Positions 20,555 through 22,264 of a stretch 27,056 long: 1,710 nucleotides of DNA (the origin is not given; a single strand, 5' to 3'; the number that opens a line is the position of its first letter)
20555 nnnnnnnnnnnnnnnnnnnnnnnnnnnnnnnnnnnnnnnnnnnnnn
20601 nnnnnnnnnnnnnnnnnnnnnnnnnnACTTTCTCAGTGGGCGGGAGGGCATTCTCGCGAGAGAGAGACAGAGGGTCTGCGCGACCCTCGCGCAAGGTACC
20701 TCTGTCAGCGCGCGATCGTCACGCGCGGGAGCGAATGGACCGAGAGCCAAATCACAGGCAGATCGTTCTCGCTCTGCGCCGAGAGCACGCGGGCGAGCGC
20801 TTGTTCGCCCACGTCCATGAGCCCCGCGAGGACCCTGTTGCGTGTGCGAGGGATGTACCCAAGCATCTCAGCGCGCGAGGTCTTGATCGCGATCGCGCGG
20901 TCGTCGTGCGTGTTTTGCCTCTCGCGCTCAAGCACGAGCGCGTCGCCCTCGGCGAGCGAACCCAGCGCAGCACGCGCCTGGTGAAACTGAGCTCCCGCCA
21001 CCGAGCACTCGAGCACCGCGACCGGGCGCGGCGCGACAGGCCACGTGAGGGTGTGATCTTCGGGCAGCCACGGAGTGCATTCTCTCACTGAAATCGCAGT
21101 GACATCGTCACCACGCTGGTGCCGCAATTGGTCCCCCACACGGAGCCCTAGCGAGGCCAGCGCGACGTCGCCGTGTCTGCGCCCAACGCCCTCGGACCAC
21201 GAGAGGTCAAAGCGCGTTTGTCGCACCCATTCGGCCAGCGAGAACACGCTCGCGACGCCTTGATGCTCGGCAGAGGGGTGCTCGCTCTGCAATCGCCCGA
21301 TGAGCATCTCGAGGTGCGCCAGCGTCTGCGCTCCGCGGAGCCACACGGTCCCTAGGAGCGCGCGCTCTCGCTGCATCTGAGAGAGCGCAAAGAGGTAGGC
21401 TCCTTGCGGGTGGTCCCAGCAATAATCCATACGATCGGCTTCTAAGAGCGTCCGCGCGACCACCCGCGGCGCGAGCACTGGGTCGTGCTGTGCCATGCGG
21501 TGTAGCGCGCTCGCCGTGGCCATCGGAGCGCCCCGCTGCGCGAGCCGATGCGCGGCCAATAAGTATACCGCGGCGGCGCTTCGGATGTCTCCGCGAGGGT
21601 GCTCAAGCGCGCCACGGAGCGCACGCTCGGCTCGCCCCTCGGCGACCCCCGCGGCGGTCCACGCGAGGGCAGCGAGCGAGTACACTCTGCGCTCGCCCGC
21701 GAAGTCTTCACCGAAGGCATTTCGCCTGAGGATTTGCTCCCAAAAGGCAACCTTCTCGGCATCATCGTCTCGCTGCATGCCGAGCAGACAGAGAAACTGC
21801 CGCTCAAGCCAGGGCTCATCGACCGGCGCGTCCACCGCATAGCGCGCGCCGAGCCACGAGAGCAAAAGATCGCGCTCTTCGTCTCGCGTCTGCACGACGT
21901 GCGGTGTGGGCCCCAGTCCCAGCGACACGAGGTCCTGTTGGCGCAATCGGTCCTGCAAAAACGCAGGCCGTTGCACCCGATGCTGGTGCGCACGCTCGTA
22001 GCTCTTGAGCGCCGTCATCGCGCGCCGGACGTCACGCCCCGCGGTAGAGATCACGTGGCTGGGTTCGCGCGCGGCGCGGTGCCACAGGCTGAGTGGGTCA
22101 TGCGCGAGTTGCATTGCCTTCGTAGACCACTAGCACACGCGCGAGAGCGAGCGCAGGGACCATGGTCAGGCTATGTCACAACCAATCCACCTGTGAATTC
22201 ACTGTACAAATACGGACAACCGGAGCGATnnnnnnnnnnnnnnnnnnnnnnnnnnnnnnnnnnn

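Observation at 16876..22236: Candidate novel operon: HIRAN-domain protein, cytochrome P450 and membrane pseudokinase, with a dyad-symmetric element in its promoter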

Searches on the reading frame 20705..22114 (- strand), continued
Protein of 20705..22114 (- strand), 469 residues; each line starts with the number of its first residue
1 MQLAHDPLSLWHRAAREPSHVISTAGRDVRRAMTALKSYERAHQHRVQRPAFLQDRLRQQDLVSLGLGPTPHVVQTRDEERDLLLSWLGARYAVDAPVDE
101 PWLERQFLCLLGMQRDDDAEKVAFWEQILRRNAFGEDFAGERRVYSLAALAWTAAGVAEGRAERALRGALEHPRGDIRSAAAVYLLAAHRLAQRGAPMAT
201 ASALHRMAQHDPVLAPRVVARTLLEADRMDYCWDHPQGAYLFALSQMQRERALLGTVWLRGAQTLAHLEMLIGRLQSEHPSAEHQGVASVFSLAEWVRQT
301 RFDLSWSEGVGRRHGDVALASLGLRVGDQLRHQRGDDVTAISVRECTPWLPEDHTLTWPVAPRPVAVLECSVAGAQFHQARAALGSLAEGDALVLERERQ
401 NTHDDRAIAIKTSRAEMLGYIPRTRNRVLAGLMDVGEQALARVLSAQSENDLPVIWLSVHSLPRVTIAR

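Call 103: search_protein_families(library=pfam, alignment_id=A4, max_evalue=0.001)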
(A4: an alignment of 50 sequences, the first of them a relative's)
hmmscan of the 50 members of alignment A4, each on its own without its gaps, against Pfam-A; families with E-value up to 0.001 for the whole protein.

A. member 1, P0001 (469 aa): 1 family
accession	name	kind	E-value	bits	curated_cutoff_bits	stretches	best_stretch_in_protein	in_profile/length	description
PF08797.16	HIRAN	-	1.4e-14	54.1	24.7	1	367-453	3-86/96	HIRAN domain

B. families by the number of members that match (of 50 scanned): 3 families
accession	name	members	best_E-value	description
PF07929.16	PRiA4_ORF3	39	7.5e-25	Plasmid pRiA4b ORF-3-like protein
PF13646.12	HEAT_2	16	5.3e-08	HEAT repeats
PF08797.16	HIRAN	11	5.4e-16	HIRAN domain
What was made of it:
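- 21425..22114 (-): N-terminal DPLxxW helix plus HEAT-like helical repeats (aa 1-230). 16 of 50 aligned relatives hit Pfam HEAT_2 (call 103).
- Closest known: PRiA4_ORF3 / MM3350-like proteins. Different: Only this subfamily carries HIRAN: 11 of 50 aligned members, mutually exclusive with a Pfam PRiA4 hit (call 103).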

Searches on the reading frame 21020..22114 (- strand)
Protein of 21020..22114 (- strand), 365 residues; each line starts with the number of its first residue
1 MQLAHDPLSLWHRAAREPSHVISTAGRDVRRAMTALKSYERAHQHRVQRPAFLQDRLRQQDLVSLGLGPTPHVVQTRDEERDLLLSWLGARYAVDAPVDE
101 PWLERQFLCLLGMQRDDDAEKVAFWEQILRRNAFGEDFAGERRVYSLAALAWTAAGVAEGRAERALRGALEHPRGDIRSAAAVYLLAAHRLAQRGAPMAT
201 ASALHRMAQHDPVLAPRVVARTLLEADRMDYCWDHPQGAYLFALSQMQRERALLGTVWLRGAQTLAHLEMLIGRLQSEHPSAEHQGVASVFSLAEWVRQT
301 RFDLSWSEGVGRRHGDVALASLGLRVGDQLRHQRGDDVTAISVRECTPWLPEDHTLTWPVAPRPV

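Call 24: search_solved_structures(query=A2, max_evalue=10)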
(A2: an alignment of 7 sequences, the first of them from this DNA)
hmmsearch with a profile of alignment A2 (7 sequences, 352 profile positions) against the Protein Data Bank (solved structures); distinct sequences matched with E-value up to 10: 1.
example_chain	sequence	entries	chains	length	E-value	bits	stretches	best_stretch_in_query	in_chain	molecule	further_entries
2qtl_A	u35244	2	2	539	0.24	13.5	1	189-269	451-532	Methionine synthase reductase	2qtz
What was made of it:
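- Tried and rejected: The PDB profile search had a best E of 0.24 (call 24).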

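Call 34: search_protein_representatives(alignment_id=A2)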
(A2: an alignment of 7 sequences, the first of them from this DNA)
Query: 7 sequences, 352 profile positions. Proteins with E-value up to 0.001 (for the whole library): 117; up to 1e-10: 51; up to 1e-30: 6. The best 117 are listed.
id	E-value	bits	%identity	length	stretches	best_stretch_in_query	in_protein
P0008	1.3e-186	636.1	-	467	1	1-352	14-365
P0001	1.4e-166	570.2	-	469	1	1-351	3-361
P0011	9.0e-103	360.3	-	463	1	3-349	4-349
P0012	3.1e-71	256.6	-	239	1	202-352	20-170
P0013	5.6e-61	222.9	-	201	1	141-299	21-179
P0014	9.9e-43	162.9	-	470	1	2-322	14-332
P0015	9.6e-21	90.5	-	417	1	104-295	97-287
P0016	4.9e-20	88.2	-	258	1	64-264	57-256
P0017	7.8e-19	84.3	-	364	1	28-294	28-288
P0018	2.6e-17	79.2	-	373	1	109-322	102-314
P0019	7.3e-17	77.8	-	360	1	106-322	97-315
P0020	1.1e-16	77.2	-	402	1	69-286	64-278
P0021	2.0e-16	76.3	-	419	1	73-305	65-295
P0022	2.5e-16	76.0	-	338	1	102-319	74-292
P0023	2.5e-16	76.0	-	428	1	13-269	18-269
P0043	1.5e-13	66.9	-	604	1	115-348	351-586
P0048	5.5e-13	65.0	-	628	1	108-295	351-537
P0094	4.5e-07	45.6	-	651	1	106-299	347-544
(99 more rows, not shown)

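Call 35: search_protein_families(library=pfam, proteins=[P0011, P0014, P0015, P0017, P0018, P0019, P0023, P0043, P0048, P0094], max_evalue=0.01)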
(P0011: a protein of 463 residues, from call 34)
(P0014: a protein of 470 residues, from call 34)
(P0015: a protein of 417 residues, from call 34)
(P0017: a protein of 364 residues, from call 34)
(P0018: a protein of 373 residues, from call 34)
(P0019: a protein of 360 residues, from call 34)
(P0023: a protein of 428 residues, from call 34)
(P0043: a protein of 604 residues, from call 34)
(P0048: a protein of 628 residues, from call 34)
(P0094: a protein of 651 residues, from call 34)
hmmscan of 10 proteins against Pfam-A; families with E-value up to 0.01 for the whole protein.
P0011 (463 aa): 1 family
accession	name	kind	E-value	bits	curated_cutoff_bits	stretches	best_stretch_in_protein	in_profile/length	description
PF08797.16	HIRAN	-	5.7e-15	55.4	24.7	1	358-439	4-82/96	HIRAN domain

P0014 (470 aa): 1 family
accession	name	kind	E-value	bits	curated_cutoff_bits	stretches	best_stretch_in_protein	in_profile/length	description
PF08797.16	HIRAN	-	5.8e-13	48.9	24.7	1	366-438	4-73/96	HIRAN domain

P0015 (417 aa): 2 families
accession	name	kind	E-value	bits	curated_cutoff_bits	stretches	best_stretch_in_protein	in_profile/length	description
PF07929.16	PRiA4_ORF3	-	2.3e-17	63.7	26.6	1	240-406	15-129/173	Plasmid pRiA4b ORF-3-like protein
PF13646.12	HEAT_2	-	8.6e-07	29.6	27.7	1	128-211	14-85/88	HEAT repeats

P0017 (364 aa): 1 family
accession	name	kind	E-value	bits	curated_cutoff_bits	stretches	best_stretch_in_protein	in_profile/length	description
PF07929.16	PRiA4_ORF3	-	8.1e-20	71.7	26.6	1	231-357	3-129/173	Plasmid pRiA4b ORF-3-like protein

P0018 (373 aa): 1 family
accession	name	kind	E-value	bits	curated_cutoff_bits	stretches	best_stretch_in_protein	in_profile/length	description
PF07929.16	PRiA4_ORF3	-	1.8e-18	67.3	26.6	1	229-353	3-129/173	Plasmid pRiA4b ORF-3-like protein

P0019 (360 aa): 2 families
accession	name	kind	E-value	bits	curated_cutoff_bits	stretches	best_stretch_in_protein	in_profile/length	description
PF07929.16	PRiA4_ORF3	-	7.1e-18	65.4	26.6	1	237-354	13-129/173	Plasmid pRiA4b ORF-3-like protein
PF13646.12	HEAT_2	-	0.00023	21.8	27.7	1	135-213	18-88/88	HEAT repeats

P0023 (428 aa): 2 families
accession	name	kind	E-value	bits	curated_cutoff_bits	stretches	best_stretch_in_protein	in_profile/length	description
PF07929.16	PRiA4_ORF3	-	2.7e-18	66.7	26.6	1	234-365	2-129/173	Plasmid pRiA4b ORF-3-like protein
PF13646.12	HEAT_2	-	0.0011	19.7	27.7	1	138-183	17-58/88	HEAT repeats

P0043 (604 aa): 2 families
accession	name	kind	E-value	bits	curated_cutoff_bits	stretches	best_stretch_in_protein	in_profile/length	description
PF07929.16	PRiA4_ORF3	-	7.5e-21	75.1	26.6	1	471-598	2-129/173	Plasmid pRiA4b ORF-3-like protein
PF13646.12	HEAT_2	-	0.00031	21.4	27.7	1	377-454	19-85/88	HEAT repeats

P0048 (628 aa): 2 families
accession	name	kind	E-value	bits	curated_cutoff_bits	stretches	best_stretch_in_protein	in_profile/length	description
PF07929.16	PRiA4_ORF3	-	1.2e-19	71.1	26.6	1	479-619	3-128/173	Plasmid pRiA4b ORF-3-like protein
PF13646.12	HEAT_2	-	3.5e-06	27.6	27.7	1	382-427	17-58/88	HEAT repeats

P0094 (651 aa): 2 families
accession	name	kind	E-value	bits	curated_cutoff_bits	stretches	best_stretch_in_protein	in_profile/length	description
PF07929.16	PRiA4_ORF3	-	2.6e-13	50.5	26.6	1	494-624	16-128/173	Plasmid pRiA4b ORF-3-like protein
PF13646.12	HEAT_2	-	0.00011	22.8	27.7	1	384-462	21-88/88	HEAT repeats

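Call 37: search_protein_families(library=pfam, proteins=[window:21020-22114:-], max_evalue=10)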
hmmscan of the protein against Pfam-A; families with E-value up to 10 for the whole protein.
window:21020-22114:- (365 aa): 1 family
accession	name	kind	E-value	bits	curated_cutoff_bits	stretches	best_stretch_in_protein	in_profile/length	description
PF04337.18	DUF480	-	0.12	12.9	25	1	246-277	87-118/149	Protein of unknown function, DUF480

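Call 40: search_solved_structures(query=A3, max_evalue=1)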
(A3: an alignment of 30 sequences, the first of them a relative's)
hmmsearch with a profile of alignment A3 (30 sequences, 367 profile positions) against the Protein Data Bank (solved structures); distinct sequences matched with E-value up to 1: 32.
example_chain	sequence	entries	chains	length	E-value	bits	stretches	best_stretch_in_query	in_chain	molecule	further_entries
2i1s_A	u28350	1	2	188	1.3e-13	53.9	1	227-354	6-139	Hypothetical protein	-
6fsq_A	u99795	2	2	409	9.4e-10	41.2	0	148-179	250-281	alphaRep A3_bGFPD | A3_bGFPD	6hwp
9sah_A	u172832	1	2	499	1.2e-08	37.6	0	135-178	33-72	E4-NB2 synthetic fusion protein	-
4zv6_A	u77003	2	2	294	3.4e-08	36.1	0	148-178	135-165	AlphaRep-7 | alpha-Rep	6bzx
4xl5_C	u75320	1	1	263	2.6e-07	33.1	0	139-178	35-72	bGFP-A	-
6gwc_C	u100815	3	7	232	6e-07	31.9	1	133-178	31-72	iE5 ALPHAREP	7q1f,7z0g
6ft5_A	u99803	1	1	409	6.8e-07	31.8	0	139-198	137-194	alphaRep A3_A3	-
5dcq_A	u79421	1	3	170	7.6e-06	28.3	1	149-198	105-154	artificial repeat proteins (alphaREP3)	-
8aw4_A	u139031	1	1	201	1.1e-05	27.8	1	148-198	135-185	ALPHAREP bB-E3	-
6gx7_E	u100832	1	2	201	1.5e-05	27.4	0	147-178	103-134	iiiA5 ALPHAREP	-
4xvp_D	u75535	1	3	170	3.7e-05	26.1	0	138-198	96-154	BGFP-C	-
6gwd_G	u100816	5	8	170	3.9e-05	26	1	132-198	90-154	iiH5 ALPHAREP | iih5 Alpha Repeating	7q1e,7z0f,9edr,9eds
8aw4_B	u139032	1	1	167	8.1e-05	25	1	148-177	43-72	ALPHAREP bGFPD-YY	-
7p0h_A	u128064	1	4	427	0.00012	24.3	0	147-178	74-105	Helicobacter pylori ComF fused to an artificial alphaREP crystallization helper (named B2)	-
6g4j_B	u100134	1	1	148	0.00013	24.3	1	149-198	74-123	alphaREP bE8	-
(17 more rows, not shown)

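Call 62: find_encoding_contigs(protein=P0011, flank=8000, max_places=3)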
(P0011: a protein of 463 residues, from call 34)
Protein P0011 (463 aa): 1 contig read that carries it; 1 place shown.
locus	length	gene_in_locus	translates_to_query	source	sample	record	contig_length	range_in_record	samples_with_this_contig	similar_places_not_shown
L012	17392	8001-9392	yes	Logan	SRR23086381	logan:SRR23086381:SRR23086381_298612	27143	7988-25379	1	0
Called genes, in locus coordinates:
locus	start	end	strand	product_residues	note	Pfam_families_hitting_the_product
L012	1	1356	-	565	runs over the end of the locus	PF00069:Pkinase, PF07714:PK_Tyr_Ser-Thr, PF00560:LRR_1 (faint), PF12799:LRR_4 (faint), PF13516:LRR_6 (weak), PF13855:LRR_8 (weak)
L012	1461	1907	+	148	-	-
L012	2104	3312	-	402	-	-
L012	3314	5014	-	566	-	PF00890:FAD_binding_2 (faint), PF01266:DAO, PF12831:FAD_oxidored (faint), PF16901:DAO_C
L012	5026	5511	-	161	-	PF00255:GSHPx, PF00578:AhpC-TSA (weak)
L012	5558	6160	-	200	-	PF00583:Acetyltransf_1, PF13673:Acetyltransf_10 (faint), PF13508:Acetyltransf_7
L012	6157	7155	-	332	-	PF01207:Dus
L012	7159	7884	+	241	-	PF02698:DUF218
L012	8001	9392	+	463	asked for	PF08797:HIRAN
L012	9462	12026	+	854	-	PF07714:PK_Tyr_Ser-Thr (weak), PF00069:Pkinase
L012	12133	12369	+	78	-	PF01471:PG_binding_1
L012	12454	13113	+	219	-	PF03483:B3_4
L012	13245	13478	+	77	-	-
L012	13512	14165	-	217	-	PF00578:AhpC-TSA, PF08534:Redoxin, PF10417:1-cysPrx_C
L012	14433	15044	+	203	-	PF13801:Metal_resist, PF07813:LTXXQ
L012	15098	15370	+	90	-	-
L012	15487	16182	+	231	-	PF00072:Response_reg, PF00486:Trans_reg_C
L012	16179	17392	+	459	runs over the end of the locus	PF00672:HAMP, PF00512:HisKA, PF02518:HATPase_c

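Call 63: find_encoding_contigs(protein=P0014, flank=8000, max_places=3)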
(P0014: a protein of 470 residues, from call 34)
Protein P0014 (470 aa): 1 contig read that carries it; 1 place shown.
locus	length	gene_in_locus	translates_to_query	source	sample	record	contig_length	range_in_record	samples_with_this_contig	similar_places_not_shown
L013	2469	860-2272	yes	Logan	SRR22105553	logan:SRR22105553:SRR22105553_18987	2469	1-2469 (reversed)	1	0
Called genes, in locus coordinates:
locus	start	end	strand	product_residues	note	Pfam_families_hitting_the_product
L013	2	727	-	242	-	?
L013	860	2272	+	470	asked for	PF08797:HIRAN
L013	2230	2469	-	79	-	?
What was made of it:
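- L013 is monocistronic (call 63).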

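Call 70: find_encoding_contigs(protein=P0017, flank=6000, max_places=4)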
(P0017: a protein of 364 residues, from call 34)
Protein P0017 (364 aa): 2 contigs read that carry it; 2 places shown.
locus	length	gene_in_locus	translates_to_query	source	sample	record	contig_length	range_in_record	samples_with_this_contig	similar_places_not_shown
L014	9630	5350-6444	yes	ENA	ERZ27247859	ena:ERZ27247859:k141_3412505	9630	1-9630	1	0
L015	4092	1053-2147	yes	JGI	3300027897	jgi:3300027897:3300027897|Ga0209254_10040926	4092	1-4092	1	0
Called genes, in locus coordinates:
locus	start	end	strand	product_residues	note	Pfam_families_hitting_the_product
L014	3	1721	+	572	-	?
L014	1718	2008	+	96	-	-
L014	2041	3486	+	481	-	PF01156:IU_nuc_hydro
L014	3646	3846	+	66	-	-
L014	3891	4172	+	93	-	PF13560:HTH_31, PF12844:HTH_19, PF01381:HTH_3, PF13413:HTH_25 (weak)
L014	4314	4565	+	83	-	-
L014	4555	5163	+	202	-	-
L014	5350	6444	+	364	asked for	PF07929:PRiA4_ORF3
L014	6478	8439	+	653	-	PF07719:TPR_2 (faint), PF13174:TPR_6 (faint), PF13371:TPR_9 (faint), PF13374:TPR_10 (faint), PF13424:TPR_12 (faint), PF13414:TPR_11 (weak), PF13432:TPR_16 (weak), PF14559:TPR_19, +7 more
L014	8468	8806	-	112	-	PF03683:UPF0175 (weak)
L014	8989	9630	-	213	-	?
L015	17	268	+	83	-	-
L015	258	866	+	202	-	-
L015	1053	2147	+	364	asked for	PF07929:PRiA4_ORF3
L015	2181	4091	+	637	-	?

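Call 71: find_encoding_contigs(protein=P0019, flank=6000, max_places=4)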
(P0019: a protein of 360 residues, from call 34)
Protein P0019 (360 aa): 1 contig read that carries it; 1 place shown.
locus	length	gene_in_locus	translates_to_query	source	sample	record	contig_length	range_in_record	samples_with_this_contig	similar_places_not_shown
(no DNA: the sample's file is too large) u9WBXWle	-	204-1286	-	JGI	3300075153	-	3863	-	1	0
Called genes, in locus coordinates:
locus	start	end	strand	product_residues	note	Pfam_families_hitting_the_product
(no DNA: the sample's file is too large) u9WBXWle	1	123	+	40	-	?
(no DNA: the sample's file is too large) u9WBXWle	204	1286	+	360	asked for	PF07929:PRiA4_ORF3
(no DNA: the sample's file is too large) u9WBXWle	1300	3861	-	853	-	?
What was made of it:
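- Tried and rejected: One (next to HTH, TPR and UPF0175 genes) gave no functional lead, and the other returned almost no annotated context (calls 70, 71).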

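Call 96: search_protein_families(library=pfam, proteins=[L013:2-727:-, L013:2230-2469:-, L012:13245-13478:+], max_evalue=0.01)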
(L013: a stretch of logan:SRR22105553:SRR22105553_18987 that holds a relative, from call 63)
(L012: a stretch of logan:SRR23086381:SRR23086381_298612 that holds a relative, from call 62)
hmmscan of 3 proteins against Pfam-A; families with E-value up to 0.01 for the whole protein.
L013:2-727:- (242 aa): 0 families

L013:2230-2469:- (79 aa): 0 families

L012:13245-13478:+ (77 aa): 0 families
